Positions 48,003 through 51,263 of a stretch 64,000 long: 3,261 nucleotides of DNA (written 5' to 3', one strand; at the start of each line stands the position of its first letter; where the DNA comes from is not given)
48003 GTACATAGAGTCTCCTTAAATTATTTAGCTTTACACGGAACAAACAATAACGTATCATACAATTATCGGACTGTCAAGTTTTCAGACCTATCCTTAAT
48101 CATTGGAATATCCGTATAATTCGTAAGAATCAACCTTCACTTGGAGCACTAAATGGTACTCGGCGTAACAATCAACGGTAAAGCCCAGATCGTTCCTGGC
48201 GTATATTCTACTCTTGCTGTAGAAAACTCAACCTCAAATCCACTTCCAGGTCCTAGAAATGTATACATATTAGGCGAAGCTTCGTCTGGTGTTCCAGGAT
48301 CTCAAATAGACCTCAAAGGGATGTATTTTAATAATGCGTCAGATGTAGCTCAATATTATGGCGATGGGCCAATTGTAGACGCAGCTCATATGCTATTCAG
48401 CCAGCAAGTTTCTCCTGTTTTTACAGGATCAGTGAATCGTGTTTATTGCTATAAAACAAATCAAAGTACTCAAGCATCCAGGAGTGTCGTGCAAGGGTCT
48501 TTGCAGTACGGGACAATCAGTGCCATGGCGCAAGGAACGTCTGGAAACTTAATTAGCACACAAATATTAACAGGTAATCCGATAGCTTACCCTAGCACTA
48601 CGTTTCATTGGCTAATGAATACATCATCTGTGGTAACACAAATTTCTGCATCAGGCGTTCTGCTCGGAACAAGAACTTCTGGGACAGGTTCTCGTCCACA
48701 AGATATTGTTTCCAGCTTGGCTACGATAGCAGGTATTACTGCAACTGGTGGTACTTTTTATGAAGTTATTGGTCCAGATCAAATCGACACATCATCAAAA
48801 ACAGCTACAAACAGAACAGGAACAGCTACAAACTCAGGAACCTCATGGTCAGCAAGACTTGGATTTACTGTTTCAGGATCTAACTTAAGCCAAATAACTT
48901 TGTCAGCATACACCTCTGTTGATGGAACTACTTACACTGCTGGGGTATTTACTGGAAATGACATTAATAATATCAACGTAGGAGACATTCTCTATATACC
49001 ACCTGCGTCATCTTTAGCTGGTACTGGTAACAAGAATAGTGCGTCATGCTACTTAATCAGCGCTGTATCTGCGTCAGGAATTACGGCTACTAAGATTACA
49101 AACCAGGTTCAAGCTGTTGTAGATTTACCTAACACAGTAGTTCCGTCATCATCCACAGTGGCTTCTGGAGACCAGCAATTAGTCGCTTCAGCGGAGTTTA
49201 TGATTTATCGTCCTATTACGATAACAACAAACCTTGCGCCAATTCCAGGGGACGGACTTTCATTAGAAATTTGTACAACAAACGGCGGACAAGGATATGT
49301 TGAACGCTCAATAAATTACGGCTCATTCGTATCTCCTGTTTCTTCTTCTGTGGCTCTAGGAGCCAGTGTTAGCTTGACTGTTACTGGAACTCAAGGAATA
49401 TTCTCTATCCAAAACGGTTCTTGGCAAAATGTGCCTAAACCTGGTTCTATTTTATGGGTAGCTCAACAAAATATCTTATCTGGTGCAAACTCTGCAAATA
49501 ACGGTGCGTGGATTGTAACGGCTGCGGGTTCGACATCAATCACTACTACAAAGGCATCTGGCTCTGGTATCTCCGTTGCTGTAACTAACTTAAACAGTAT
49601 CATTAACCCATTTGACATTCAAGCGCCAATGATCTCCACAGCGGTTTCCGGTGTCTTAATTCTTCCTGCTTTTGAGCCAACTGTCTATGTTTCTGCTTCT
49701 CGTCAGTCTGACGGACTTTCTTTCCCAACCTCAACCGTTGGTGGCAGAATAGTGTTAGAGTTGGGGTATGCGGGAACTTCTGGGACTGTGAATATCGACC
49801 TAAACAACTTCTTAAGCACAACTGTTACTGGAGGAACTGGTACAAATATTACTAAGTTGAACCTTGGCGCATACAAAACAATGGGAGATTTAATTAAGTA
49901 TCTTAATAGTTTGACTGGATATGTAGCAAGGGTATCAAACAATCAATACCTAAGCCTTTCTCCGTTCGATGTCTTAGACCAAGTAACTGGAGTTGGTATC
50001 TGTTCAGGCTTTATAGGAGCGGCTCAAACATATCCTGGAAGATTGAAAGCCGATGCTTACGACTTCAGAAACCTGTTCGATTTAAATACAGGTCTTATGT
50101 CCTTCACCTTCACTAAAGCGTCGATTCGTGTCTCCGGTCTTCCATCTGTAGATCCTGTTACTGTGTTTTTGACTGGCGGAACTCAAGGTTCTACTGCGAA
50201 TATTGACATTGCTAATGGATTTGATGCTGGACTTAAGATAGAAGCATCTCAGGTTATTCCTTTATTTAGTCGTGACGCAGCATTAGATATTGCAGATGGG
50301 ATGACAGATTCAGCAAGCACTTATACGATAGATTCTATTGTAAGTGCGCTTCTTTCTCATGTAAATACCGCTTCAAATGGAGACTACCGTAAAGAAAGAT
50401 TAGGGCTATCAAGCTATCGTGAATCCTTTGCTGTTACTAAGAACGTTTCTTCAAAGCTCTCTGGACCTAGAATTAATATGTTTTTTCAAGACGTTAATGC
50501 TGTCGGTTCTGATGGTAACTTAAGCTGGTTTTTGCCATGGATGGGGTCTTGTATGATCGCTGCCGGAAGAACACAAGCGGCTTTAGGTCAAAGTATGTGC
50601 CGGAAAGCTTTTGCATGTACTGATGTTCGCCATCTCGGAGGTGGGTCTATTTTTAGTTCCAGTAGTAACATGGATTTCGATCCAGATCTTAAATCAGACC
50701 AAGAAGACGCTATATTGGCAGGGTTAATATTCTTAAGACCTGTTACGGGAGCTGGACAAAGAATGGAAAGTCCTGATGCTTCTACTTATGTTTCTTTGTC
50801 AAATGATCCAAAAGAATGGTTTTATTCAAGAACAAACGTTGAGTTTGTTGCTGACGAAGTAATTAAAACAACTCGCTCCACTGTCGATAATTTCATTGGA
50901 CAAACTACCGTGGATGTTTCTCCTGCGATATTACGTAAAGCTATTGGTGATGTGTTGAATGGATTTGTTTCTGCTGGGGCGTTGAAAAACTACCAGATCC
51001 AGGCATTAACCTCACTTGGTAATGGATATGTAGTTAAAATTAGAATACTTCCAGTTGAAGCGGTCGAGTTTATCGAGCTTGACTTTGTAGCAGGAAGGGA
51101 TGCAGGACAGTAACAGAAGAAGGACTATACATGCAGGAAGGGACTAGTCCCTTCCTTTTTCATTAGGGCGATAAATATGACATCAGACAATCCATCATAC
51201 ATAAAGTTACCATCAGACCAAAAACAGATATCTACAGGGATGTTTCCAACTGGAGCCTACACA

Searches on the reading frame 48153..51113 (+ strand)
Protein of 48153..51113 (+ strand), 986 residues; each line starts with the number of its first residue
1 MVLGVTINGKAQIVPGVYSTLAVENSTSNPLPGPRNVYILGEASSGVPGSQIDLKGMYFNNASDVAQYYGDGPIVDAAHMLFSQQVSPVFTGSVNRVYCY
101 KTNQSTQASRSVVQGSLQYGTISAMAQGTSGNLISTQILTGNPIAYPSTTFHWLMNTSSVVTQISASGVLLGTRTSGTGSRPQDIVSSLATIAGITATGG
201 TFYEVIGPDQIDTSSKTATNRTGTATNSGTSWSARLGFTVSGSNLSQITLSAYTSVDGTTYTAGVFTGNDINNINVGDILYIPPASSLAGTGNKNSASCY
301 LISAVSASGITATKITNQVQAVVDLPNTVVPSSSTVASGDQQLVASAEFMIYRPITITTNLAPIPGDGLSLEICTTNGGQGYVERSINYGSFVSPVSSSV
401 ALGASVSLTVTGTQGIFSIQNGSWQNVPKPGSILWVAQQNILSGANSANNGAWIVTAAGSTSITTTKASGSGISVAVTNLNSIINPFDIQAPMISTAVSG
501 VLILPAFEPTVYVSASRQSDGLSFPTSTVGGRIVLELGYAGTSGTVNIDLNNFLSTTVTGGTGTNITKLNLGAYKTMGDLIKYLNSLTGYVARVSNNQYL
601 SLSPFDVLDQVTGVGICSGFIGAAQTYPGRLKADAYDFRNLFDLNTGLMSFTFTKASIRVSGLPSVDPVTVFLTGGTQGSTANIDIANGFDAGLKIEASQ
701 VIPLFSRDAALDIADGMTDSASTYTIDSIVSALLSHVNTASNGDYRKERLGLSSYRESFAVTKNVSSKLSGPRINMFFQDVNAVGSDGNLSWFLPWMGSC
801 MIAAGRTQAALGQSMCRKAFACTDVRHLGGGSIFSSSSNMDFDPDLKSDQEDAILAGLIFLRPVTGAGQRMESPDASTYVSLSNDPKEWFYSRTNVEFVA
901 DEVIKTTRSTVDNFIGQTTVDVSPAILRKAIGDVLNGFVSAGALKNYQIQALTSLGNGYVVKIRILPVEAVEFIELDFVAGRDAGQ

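Call 9: search_protein_families(library=phrogs, proteins=[window:48153-51113:+], max_evalue=0.001)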
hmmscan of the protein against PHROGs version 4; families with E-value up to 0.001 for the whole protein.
window:48153-51113:+ (986 aa): 1 family
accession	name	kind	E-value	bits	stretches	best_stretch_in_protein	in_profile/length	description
phrog_10244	-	tail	0.00062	20.1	0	881-982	328-429/431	tail sheath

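Call 63: search_protein_families(library=pfam, proteins=[window:48153-51113:+], max_evalue=0.01)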
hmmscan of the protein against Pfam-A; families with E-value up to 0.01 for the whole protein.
window:48153-51113:+ (986 aa): 0 families
